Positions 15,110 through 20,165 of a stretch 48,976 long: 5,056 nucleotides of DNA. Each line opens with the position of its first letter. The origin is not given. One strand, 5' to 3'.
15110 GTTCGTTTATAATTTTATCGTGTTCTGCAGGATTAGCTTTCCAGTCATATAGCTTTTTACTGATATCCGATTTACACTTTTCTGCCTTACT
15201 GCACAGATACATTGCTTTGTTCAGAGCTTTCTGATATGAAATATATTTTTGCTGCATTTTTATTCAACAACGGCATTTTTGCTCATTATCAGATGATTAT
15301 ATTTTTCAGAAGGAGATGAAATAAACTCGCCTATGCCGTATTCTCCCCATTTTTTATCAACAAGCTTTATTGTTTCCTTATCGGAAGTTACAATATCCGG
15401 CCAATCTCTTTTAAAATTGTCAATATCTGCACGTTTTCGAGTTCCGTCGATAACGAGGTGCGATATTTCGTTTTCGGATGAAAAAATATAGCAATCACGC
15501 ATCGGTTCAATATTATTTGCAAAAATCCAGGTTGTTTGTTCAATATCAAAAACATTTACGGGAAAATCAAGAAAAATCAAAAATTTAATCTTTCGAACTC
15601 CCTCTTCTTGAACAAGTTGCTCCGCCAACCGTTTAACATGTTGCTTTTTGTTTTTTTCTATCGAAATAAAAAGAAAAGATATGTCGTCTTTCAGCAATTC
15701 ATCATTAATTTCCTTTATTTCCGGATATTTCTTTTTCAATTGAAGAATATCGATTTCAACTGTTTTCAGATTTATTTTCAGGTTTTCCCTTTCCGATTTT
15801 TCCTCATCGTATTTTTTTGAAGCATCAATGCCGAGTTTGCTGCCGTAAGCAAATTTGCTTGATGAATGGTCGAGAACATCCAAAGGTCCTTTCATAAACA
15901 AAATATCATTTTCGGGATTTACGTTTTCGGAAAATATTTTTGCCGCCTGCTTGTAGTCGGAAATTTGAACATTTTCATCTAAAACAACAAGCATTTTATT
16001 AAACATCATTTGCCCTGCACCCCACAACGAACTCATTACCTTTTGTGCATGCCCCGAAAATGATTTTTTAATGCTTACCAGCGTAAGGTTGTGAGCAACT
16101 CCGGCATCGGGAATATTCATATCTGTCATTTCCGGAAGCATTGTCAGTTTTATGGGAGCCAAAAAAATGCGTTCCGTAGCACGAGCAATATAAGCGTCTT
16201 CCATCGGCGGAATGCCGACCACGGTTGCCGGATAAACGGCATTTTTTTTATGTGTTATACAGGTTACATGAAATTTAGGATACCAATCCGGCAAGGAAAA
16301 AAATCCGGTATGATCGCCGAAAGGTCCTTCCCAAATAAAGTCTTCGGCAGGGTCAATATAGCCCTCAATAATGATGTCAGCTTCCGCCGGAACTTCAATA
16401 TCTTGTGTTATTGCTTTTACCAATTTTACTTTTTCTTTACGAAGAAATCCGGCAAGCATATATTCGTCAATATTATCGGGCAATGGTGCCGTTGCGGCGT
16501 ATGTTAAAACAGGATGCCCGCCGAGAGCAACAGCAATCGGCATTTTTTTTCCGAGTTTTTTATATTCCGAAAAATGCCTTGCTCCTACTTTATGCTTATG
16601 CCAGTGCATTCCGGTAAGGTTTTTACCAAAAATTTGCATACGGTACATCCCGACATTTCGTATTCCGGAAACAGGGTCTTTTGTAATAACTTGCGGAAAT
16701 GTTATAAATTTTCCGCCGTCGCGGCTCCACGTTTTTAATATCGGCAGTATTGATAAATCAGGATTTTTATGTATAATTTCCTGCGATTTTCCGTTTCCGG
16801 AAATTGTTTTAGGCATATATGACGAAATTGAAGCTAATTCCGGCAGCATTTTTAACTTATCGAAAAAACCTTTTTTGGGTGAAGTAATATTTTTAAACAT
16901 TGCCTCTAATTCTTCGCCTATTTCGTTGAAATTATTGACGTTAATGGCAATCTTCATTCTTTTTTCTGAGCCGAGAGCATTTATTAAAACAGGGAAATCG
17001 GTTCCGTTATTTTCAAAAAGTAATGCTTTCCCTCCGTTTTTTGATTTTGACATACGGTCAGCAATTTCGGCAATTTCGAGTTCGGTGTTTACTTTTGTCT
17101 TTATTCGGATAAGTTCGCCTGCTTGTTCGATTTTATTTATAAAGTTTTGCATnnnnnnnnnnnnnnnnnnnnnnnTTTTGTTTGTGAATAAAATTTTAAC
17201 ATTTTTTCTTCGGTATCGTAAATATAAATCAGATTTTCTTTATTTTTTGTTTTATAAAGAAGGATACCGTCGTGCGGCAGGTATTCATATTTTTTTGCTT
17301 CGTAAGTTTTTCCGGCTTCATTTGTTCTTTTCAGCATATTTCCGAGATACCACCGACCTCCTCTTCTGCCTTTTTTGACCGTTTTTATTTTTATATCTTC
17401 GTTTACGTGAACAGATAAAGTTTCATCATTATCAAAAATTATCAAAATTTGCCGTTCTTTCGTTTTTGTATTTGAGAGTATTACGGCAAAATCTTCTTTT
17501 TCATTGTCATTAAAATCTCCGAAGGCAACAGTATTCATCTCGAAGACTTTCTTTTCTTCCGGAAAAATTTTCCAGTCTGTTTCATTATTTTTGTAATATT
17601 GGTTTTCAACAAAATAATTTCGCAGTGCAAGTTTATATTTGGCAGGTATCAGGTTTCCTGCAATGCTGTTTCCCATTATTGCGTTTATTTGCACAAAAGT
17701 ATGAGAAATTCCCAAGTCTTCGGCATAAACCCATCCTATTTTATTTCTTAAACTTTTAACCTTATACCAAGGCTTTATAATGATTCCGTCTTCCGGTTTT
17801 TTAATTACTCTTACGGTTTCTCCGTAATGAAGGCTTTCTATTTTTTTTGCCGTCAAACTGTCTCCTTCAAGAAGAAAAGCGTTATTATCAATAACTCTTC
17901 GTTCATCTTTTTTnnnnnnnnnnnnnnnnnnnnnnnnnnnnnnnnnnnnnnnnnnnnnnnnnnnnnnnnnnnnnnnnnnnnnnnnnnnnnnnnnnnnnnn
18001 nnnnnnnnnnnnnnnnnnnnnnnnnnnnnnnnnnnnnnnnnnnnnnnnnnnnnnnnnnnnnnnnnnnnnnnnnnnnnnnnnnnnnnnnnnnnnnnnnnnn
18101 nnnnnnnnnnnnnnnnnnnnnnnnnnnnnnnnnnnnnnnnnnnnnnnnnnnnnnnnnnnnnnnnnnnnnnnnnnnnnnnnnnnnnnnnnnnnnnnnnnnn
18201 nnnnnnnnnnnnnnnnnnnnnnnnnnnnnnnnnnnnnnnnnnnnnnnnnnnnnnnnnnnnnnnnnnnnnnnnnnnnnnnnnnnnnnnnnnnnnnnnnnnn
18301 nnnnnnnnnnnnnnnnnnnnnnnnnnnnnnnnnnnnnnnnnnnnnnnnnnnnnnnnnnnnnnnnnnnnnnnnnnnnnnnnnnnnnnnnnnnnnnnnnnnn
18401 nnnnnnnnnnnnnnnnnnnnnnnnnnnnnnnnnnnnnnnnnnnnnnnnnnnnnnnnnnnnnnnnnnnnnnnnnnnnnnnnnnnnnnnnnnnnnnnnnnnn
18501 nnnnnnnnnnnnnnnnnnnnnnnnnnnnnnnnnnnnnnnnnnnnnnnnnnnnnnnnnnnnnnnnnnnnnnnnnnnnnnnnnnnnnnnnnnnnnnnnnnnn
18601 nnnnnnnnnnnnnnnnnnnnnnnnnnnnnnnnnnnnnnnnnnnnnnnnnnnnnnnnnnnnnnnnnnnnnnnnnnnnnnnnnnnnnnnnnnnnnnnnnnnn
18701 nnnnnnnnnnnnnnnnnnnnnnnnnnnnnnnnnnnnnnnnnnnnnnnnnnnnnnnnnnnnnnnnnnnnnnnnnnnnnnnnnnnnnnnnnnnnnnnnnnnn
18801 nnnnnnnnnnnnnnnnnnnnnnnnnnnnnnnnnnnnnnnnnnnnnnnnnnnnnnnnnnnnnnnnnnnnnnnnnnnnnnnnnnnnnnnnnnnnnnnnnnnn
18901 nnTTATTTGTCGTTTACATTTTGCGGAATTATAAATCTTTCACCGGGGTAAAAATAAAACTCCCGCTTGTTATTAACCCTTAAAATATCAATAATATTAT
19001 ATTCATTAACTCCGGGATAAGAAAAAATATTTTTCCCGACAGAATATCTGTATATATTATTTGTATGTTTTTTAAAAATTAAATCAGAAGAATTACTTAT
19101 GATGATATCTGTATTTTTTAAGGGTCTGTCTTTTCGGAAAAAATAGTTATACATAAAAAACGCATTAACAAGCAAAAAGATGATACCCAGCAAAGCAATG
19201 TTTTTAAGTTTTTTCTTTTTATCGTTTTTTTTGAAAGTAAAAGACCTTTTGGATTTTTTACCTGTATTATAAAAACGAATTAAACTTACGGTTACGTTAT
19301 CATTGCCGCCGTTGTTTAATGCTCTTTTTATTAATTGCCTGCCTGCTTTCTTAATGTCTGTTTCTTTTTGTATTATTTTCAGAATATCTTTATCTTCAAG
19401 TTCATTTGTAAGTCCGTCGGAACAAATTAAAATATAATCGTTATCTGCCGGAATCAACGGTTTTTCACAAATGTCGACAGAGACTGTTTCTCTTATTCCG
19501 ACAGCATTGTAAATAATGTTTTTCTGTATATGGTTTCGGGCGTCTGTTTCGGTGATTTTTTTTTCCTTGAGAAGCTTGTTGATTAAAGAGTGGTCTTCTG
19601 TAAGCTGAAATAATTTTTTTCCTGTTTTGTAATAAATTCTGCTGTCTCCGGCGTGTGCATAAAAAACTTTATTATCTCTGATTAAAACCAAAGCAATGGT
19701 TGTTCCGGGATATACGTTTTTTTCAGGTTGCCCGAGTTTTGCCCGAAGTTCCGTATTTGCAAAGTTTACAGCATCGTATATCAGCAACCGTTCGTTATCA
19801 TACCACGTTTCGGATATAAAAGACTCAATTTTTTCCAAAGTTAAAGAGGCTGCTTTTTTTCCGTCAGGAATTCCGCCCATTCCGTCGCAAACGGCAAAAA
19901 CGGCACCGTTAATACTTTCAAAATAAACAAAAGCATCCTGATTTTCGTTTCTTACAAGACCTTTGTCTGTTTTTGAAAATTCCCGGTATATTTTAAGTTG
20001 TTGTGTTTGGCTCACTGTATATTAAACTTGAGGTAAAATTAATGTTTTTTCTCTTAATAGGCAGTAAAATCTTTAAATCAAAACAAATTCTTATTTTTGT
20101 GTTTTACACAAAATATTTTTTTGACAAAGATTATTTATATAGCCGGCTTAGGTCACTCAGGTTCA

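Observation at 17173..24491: Three single-pass membrane signalling proteins (Ser/Thr kinase, PP2C, vWA-like-FHA) bracket a glycan-modification cassette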

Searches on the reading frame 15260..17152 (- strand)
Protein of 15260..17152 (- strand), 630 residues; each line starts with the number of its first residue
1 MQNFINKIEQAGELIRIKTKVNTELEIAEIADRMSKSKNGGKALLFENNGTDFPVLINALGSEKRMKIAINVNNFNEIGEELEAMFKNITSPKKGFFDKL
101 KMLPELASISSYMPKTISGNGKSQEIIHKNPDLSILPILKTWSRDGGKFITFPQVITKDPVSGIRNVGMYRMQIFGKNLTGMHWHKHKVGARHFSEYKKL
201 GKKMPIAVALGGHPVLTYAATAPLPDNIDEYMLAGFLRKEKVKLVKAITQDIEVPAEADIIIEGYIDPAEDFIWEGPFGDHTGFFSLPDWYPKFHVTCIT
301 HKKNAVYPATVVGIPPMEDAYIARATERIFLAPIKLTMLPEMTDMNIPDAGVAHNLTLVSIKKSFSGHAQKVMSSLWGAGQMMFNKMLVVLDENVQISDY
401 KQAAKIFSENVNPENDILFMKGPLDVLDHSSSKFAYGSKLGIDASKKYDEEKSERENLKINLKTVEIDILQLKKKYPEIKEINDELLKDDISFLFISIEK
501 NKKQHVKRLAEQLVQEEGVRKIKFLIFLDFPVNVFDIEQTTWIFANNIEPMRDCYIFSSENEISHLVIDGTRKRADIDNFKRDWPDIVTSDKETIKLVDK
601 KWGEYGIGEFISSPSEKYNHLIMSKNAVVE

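Call 6: search_protein_families(library=pfam, proteins=[window:15260-17152:-], max_evalue=0.001)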
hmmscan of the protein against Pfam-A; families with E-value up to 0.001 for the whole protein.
window:15260-17152:- (630 aa): 3 families
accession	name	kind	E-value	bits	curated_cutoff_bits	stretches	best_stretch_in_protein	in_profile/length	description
PF01977.22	UbiD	-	6.4e-78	261.1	23.3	1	120-315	7-206/206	3-octaprenyl-4-hydroxybenzoate carboxy-lyase Rift-related domain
PF20696.2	UbiD_C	-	6.5e-48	162.4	24.2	2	321-444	2-127/127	3-octaprenyl-4-hydroxybenzoate carboxy-lyase C-terminal domain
PF20695.2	UbiD_N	-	1e-20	74.1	24.3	1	5-81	1-77/78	3-octaprenyl-4-hydroxybenzoate carboxy-lyase N-terminal domain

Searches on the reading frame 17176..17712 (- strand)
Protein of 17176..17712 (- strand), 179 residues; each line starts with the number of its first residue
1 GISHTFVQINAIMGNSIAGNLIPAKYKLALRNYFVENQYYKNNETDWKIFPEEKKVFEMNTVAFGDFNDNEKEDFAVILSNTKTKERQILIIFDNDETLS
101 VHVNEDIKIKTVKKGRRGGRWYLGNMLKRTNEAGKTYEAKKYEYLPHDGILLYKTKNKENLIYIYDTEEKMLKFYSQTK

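Call 62: search_solved_structures(query=A5, max_evalue=10, show_alignments=1)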
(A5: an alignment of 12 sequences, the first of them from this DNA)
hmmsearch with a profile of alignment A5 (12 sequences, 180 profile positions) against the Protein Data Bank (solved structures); distinct sequences matched with E-value up to 10: 0.

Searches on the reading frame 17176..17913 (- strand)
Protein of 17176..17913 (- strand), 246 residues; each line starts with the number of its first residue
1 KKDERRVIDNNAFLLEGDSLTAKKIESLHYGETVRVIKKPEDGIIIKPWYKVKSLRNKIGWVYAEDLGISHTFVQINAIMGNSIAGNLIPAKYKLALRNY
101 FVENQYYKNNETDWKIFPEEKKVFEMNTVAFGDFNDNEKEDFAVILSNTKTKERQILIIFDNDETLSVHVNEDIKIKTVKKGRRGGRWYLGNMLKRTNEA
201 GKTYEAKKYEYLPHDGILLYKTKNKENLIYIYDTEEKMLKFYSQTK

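Call 27: search_protein_families(library=pfam, proteins=[window:17176-17913:-], max_evalue=10)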
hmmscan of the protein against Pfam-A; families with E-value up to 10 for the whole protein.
seq(246 aa): 3 families
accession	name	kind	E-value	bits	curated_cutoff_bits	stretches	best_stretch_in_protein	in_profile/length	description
PF08239.17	SH3_3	-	1.3e-08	35.3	27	1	12-67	3-53/54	Bacterial SH3 domain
PF00018.34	SH3_1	-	0.03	14.4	22.9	1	27-62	15-46/48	SH3 domain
PF07653.23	SH3_2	-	0.041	14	21.8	1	27-64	17-49/55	Variant SH3 domain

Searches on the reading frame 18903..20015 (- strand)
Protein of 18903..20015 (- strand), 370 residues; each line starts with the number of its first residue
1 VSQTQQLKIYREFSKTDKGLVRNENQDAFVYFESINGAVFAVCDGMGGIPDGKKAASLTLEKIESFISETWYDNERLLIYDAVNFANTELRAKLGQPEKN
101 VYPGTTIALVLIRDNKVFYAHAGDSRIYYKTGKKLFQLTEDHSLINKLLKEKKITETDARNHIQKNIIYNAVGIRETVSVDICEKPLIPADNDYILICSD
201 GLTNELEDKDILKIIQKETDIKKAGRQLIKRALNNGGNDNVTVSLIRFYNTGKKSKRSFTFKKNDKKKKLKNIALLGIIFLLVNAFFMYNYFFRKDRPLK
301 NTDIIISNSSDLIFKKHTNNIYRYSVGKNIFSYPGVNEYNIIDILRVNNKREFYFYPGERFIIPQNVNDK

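Call 3: search_protein_families(library=pfam, proteins=[window:18903-20015:-], max_evalue=0.01)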
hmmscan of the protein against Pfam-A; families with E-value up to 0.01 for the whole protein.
window:18903-20015:- (370 aa): 2 families
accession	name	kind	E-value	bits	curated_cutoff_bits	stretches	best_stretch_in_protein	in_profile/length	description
PF00481.26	PP2C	-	7.2e-15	55.8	20.3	2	34-143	31-141/255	Protein phosphatase 2C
PF13672.11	PP2C_2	-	8.1e-13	48.8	24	1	23-210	10-182/209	Protein phosphatase 2C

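Call 24: search_protein_families(library=ncbifam, proteins=[window:18903-20015:-], max_evalue=0.01)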
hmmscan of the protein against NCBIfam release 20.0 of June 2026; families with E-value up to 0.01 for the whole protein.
window:18903-20015:- (370 aa): 2 families
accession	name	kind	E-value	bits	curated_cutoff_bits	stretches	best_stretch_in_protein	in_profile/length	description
NF033484.1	Stp1_PP2C_phos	equivalog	3.5e-67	226.3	230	1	15-246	1-231/232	Stp1/IreP family PP2C-type Ser/Thr phosphatase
NF011149.0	PRK14559.1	equivalog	6.4e-25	88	374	1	6-249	368-632/642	serine/threonine phosphatase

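Call 75: search_protein_families(library=padloc, proteins=[window:18903-20015:-], max_evalue=0.001)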
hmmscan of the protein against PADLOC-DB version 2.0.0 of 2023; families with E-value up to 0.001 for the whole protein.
window:18903-20015:- (370 aa): 1 family
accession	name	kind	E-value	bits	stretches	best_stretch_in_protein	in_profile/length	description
PDLC04518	PDC-M21C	-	2.5e-09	34.7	1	15-219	8-203/243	-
